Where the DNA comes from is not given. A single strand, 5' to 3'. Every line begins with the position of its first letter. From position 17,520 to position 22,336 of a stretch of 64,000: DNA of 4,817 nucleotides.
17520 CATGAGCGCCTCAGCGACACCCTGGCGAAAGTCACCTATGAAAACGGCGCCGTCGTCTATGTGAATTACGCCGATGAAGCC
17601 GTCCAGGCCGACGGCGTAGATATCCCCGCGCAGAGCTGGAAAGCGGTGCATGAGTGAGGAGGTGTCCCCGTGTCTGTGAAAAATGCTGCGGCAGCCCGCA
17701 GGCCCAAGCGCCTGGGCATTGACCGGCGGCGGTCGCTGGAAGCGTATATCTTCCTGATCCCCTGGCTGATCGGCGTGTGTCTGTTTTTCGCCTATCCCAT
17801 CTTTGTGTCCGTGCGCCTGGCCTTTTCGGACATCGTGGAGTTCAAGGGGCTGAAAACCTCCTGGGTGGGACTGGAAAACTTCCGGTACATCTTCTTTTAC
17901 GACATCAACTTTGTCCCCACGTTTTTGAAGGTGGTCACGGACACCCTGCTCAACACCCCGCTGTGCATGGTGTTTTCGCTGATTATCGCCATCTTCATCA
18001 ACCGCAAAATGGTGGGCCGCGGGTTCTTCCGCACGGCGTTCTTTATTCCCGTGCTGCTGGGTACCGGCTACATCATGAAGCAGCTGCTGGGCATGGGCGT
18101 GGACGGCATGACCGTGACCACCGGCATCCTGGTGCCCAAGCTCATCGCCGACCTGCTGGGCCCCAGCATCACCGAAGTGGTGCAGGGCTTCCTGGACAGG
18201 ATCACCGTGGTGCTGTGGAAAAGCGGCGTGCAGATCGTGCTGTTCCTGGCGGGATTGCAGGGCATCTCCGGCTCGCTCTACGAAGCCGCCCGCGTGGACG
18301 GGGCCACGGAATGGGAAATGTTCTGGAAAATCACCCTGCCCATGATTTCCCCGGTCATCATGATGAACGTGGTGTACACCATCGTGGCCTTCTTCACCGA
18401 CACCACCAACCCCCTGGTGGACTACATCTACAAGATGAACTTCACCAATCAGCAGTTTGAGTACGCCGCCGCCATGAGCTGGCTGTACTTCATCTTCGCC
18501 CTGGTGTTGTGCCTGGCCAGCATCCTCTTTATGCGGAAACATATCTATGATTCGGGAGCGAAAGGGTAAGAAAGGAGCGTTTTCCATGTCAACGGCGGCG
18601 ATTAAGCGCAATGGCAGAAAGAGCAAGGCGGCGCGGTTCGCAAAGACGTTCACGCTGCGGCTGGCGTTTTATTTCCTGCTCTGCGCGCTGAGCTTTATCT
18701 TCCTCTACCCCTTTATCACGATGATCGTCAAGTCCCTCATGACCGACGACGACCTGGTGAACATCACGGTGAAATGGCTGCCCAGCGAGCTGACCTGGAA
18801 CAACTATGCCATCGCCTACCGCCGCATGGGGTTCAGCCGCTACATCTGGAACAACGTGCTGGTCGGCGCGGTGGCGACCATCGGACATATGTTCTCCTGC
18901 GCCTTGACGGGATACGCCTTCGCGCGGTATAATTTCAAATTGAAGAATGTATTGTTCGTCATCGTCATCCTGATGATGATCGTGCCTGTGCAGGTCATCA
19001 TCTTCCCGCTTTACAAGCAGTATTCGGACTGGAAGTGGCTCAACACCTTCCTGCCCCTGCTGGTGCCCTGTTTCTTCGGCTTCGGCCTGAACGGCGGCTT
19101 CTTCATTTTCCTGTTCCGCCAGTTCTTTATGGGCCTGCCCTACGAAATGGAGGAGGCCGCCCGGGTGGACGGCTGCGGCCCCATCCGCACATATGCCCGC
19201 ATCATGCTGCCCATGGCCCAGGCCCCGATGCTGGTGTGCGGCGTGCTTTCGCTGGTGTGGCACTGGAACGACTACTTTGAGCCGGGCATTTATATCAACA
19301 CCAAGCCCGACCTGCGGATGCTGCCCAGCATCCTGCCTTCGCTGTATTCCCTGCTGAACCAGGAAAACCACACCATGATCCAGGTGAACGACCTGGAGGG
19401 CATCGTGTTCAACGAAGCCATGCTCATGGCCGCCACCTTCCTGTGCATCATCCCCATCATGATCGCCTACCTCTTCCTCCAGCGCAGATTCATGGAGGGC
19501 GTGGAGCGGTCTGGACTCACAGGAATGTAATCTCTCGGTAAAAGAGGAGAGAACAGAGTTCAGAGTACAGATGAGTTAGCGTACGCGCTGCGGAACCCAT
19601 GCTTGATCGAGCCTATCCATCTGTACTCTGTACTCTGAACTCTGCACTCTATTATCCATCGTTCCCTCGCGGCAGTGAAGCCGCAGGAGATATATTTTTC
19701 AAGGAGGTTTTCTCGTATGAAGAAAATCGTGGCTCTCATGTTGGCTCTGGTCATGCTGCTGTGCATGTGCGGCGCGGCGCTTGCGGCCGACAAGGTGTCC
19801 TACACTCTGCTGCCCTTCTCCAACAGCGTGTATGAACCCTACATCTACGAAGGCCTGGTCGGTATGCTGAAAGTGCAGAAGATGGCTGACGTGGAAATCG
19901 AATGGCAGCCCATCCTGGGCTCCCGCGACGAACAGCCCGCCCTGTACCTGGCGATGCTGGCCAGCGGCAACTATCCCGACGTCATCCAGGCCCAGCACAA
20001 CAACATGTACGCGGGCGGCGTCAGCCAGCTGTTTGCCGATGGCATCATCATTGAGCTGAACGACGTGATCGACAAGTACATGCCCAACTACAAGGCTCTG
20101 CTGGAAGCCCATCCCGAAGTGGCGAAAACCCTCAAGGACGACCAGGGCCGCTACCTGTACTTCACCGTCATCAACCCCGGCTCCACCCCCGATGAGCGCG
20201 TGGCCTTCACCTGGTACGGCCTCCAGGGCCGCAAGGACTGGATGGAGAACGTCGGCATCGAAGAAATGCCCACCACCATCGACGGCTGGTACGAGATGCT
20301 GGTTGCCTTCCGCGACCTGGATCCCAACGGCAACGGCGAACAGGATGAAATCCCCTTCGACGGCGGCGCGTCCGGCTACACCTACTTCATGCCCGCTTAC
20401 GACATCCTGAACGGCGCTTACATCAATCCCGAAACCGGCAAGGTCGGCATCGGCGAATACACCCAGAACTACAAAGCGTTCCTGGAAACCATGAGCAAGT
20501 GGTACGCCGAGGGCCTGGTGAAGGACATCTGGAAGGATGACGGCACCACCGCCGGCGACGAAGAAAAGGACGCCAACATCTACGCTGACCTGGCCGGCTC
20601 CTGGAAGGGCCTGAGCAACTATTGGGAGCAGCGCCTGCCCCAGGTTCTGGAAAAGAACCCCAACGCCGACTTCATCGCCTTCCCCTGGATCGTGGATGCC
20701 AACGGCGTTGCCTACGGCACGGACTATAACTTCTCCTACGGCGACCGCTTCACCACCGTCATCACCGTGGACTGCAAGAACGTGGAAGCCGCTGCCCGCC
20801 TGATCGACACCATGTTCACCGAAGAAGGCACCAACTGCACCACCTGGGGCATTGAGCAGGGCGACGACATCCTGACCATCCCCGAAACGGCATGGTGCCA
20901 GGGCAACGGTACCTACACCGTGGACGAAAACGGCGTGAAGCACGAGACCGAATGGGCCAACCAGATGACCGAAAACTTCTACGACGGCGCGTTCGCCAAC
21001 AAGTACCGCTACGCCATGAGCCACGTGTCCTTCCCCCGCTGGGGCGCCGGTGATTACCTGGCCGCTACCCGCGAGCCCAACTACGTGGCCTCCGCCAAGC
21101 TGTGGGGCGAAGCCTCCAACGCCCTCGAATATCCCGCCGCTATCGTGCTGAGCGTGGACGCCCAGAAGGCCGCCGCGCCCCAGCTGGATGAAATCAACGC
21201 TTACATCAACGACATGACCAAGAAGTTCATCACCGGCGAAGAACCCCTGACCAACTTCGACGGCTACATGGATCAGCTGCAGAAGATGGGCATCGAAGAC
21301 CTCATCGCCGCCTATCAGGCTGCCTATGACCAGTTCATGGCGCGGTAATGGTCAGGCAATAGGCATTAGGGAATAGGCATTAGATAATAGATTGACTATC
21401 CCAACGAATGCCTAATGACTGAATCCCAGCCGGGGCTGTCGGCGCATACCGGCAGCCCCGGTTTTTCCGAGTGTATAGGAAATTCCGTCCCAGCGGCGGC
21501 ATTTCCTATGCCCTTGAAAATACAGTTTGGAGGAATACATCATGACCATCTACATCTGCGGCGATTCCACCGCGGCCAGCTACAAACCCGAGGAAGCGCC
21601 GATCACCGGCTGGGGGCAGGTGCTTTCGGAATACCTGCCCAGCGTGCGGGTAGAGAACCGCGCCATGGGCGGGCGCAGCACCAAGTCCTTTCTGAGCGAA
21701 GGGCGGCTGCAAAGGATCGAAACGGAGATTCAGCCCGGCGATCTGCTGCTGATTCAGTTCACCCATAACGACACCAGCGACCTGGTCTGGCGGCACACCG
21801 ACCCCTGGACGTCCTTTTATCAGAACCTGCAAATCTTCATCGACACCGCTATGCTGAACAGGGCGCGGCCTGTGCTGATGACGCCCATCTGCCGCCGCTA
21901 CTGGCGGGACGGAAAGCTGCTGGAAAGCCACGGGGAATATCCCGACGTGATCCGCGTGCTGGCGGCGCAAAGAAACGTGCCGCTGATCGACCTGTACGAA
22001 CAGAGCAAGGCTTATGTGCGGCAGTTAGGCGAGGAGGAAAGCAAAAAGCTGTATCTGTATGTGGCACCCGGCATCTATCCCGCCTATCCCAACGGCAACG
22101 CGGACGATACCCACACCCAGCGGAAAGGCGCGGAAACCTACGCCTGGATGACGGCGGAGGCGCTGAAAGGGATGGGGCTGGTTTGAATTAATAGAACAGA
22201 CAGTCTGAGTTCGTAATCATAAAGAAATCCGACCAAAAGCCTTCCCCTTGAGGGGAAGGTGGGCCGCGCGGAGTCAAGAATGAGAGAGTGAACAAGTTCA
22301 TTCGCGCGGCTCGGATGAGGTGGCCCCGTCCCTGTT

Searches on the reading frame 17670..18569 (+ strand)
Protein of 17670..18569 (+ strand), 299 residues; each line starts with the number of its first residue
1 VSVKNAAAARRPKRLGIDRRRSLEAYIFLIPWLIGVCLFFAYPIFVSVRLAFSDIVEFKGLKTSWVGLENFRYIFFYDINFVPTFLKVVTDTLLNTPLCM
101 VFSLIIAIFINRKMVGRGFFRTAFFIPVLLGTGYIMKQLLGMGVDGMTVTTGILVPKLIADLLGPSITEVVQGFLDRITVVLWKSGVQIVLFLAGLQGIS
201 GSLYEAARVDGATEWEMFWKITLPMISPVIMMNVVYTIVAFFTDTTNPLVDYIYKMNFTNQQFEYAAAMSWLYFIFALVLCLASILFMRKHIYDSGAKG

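Call 9: search_protein_families(library=pfam, proteins=[window:17670-18569:+], max_evalue=0.01)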
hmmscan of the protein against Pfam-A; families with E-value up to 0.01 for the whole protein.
window:17670-18569:+ (299 aa): 1 family
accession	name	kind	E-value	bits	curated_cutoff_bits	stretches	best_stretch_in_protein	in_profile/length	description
PF00528.27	BPD_transp_1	-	1.4e-09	38.4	26.4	1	84-288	18-175/184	Binding-protein-dependent transport system inner membrane component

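Call 107: search_protein_families(library=ncbifam, proteins=[window:17670-18569:+], max_evalue=0.001)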
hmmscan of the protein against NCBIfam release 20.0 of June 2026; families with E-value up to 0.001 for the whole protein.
window:17670-18569:+ (299 aa): 12 families
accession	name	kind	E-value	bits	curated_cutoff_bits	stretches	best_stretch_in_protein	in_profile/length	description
NF007852.0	PRK10561.1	equivalog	3e-15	56.8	335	1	21-252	10-236/295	sn-glycerol-3-phosphate ABC transporter permease UgpA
TIGR03262.1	PhnU2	equivalog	6.8e-08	31.6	593.25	1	55-291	27-260/546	putative 2-aminoethylphosphonate ABC transporter permease subunit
NF040932.1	ABC_arch_GlcU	equivalog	1.2e-07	31.7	340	1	197-285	157-247/272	glucose ABC transporter permease GlcU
TIGR00969.1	3a0106s02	subfamily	6.6e-07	29.1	240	1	198-238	168-208/272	sulfate ABC transporter permease subunit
NF008231.0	PRK10998.1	equivalog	3.4e-06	26.8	261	1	195-280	180-269/296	maltose ABC transporter permease MalG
NF008232.0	PRK10999.1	equivalog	5.8e-05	22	392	1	65-230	264-433/520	maltose ABC transporter permease MalF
TIGR01581.1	Mo_ABC_porter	hypoth_equivalog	6.8e-05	22.5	210.3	1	190-237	120-167/225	ABC transporter permease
TIGR03416.1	ABC_choXWV_perm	equivalog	0.00024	20.7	363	1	180-239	157-216/267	choline ABC transporter permease subunit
NF040931.1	ABC_arch_GlcT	equivalog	0.00026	20.7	360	0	38-283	10-266/278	glucose ABC transporter permease GlcT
NF007047.0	PRK09500.1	equivalog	0.00032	20.4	326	1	189-237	144-192/257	spermidine/putrescine ABC transporter permease PotC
NF011624.0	PRK15050.1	equivalog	0.00049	19.3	247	0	193-238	181-226/297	2-aminoethylphosphonate ABC transporter permease subunit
NF040733.1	ABC_perm_U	equivalog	0.00057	19.4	295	0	170-234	114-181/251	ABC transporter permease subunit SaoP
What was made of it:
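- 17670..18569 (+): Permease 2a (UgpA/MalF-type). BPD_transp_1 1.4e-9 (call 9); call 107.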

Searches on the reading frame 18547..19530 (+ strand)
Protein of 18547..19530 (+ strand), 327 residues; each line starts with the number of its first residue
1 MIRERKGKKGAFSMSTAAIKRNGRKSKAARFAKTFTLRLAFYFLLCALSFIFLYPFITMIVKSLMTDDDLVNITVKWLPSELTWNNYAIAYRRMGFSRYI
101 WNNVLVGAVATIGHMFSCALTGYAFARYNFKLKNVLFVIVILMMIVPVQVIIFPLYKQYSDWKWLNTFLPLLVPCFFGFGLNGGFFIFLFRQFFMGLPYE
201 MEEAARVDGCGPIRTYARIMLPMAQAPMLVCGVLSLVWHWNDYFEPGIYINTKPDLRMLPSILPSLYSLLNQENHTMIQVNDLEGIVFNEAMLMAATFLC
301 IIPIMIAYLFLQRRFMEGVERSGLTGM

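Call 9: search_protein_families(library=pfam, proteins=[window:18547-19530:+], max_evalue=0.01)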
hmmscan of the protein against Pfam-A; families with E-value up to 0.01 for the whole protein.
window:18547-19530:+ (327 aa): 1 family
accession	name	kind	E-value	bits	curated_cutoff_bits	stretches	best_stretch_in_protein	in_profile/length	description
PF00528.27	BPD_transp_1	-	2.1e-18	67.2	26.4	1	121-315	4-178/184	Binding-protein-dependent transport system inner membrane component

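Call 107: search_protein_families(library=ncbifam, proteins=[window:18547-19530:+], max_evalue=0.001)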
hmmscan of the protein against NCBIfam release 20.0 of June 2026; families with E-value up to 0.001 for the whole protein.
window:18547-19530:+ (327 aa): 10 families
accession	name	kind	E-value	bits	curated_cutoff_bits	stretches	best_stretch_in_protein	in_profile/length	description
NF008210.0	PRK10973.1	equivalog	3.5e-28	99.1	297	1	44-319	15-276/281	sn-glycerol-3-phosphate ABC transporter permease UgpE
NF040932.1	ABC_arch_GlcU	equivalog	3.7e-22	79.3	340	1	43-320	7-265/272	glucose ABC transporter permease GlcU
NF008231.0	PRK10998.1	equivalog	1.1e-14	54.7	261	1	79-238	51-225/296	maltose ABC transporter permease MalG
TIGR01581.1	Mo_ABC_porter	hypoth_equivalog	1.5e-07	31.2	210.3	1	100-235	23-167/225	ABC transporter permease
NF040839.1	tungstate_WtpB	equivalog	9.3e-07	28.7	340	1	100-235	46-189/251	tungstate ABC transporter permease WtpB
NF007047.0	PRK09500.1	equivalog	1.4e-06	28.1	326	1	47-244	12-201/257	spermidine/putrescine ABC transporter permease PotC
TIGR02141.1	modB_ABC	equivalog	0.00011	21.9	182.6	1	105-236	5-145/208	molybdate ABC transporter permease subunit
NF006939.0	PRK09421.1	equivalog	0.00021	20.8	262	0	104-236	16-158/230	molybdate ABC transporter permease subunit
NF040931.1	ABC_arch_GlcT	equivalog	0.00024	20.8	360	1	184-240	156-212/278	glucose ABC transporter permease GlcT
NF007852.0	PRK10561.1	equivalog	0.00059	19.8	335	1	186-244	174-231/295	sn-glycerol-3-phosphate ABC transporter permease UgpA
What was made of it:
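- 18547..19530 (+): Permease 2b (UgpE/MalG-type). BPD_transp_1 2.1e-18 (call 9); call 107.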

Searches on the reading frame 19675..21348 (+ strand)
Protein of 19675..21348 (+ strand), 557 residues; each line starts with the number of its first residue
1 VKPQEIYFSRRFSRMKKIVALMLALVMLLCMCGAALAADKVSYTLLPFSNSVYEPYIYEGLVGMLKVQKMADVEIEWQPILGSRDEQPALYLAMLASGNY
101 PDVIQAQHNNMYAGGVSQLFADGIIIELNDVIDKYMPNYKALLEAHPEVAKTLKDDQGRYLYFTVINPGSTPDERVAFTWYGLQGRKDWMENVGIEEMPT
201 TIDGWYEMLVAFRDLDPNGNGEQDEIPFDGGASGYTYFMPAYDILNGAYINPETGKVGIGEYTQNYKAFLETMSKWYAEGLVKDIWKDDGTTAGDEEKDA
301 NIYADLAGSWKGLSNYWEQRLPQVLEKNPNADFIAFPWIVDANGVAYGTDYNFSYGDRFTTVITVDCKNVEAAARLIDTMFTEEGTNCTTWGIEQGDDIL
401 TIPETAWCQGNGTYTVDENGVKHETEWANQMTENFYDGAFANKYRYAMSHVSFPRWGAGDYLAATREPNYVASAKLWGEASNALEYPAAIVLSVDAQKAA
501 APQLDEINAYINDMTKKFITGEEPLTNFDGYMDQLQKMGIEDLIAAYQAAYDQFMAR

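Call 9: search_protein_families(library=pfam, proteins=[window:19675-21348:+], max_evalue=0.01)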
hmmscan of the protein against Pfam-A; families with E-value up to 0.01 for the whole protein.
window:19675-21348:+ (557 aa): 1 family
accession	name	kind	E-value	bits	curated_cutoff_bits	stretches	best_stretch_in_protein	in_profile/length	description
PF12010.13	DUF3502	-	0.0047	17.8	24.4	1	502-556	14-69/69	Domain of unknown function (DUF3502)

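Call 10: search_protein_families(library=ncbifam, proteins=[window:19675-21348:+], max_evalue=0.01)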
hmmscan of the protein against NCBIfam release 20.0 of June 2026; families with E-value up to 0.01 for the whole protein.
window:19675-21348:+ (557 aa): 1 family
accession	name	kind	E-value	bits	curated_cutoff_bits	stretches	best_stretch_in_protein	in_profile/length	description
NF040942.2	hypo_ExtJ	equivalog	0.0093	16.3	52.5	0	15-39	1-25/77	selenite/tellurite reduction operon protein ExtJ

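Call 106: search_solved_structures(query=window:19717-21345:+, max_evalue=0.01)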
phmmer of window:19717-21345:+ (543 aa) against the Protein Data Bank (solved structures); distinct sequences matched with E-value up to 0.01: 14.
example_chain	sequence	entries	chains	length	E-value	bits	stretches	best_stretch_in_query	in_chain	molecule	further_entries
5xs8_A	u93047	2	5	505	6.3e-24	87.6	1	1-383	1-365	Extracellular solute-binding protein family 1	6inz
5g5z_A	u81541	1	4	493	2.6e-23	85.6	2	52-384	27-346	ABC TRANSPORTER, SUBSTRATE-BINDING PROTEIN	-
5g5y_A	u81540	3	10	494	2.6e-23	85.6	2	52-384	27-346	ABC TRANSPORTER, SUBSTRATE-BINDING PROTEIN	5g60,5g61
5gub_A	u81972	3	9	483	1.2e-22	83.4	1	69-383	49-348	Extracellular solute-binding protein family 1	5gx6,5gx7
5gx8_A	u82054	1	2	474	1.4e-22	83.2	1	69-383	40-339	Extracellular solute-binding protein family 1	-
5g62_A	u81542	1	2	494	1.6e-21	79.7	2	52-384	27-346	ABC TRANSPORTER, SUBSTRATE-BINDING PROTEIN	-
4tqu_Q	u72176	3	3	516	8.8e-20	73.9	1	77-268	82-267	AlgQ2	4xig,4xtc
3vlu_A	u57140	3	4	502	9.7e-20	73.8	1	77-269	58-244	AlgQ1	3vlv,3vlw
1y3n_A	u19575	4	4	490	1.1e-19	73.6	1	77-269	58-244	AlgQ1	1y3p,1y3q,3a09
1j1n_A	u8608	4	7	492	3.5e-19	72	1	77-268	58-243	AlgQ2 | Macromolecule-Binding Periplasmic Protein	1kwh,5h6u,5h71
6jhx_A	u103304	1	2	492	2.1e-17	66.1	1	77-268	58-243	AlgQ2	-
3omb_A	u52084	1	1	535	9.8e-14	54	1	52-286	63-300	Extracellular solute-binding protein, family 1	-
6fth_A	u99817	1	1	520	2.1e-12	49.6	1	56-370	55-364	Extracellular solute-binding protein, family 1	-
9pmy_A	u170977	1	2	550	0.00014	23.8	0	70-128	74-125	Extracellular solute-binding protein family 1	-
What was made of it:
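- Closest known: AlgQ1/AlgQ2 and Smon0123 large solute-binding proteins. Same: The second SBP (19717-21348) matches them best among solved structures (6e-24 to 1e-19; call 106).
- The second SBP resembles the uronate-oligosaccharide binders Smon0123 and AlgQ (call 106).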

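Call 107: search_protein_families(library=ncbifam, proteins=[window:19717-21345:+], max_evalue=0.001)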
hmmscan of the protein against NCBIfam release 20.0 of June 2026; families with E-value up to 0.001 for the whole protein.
window:19717-21345:+ (543 aa): 0 families

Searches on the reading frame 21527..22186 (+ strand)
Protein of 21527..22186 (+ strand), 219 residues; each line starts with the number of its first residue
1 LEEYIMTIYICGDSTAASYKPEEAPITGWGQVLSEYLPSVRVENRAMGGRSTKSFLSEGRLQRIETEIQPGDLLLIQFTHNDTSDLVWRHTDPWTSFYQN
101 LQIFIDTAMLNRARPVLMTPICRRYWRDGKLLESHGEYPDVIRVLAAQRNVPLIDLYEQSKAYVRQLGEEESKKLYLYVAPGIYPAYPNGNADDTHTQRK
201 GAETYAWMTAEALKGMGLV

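Call 78: search_protein_families(library=pfam, proteins=[window:21527-22186:+], max_evalue=1)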
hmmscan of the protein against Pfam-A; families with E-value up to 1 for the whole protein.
window:21527-22186:+ (219 aa): 3 families
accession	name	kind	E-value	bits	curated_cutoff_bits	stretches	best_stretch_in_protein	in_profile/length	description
PF13472.12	Lipase_GDSL_2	-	2.1e-13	51.6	32.9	1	12-159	3-152/178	GDSL-like Lipase/Acylhydrolase family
PF00657.28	Lipase_GDSL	-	1.6e-09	38.7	23.6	1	8-204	1-203/208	GDSL-like Lipase/Acylhydrolase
PF25182.1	NonGDSL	-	0.12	12.1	80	1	32-165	57-181/220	Non-GDSL lipase-like family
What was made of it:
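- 21527..22186 (+): GDSL/SGNH esterase, probably the last gene of the unit. A terminator-like hairpin follows at 22412-22431. Lipase_GDSL_2 2.1e-13 (call 78).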
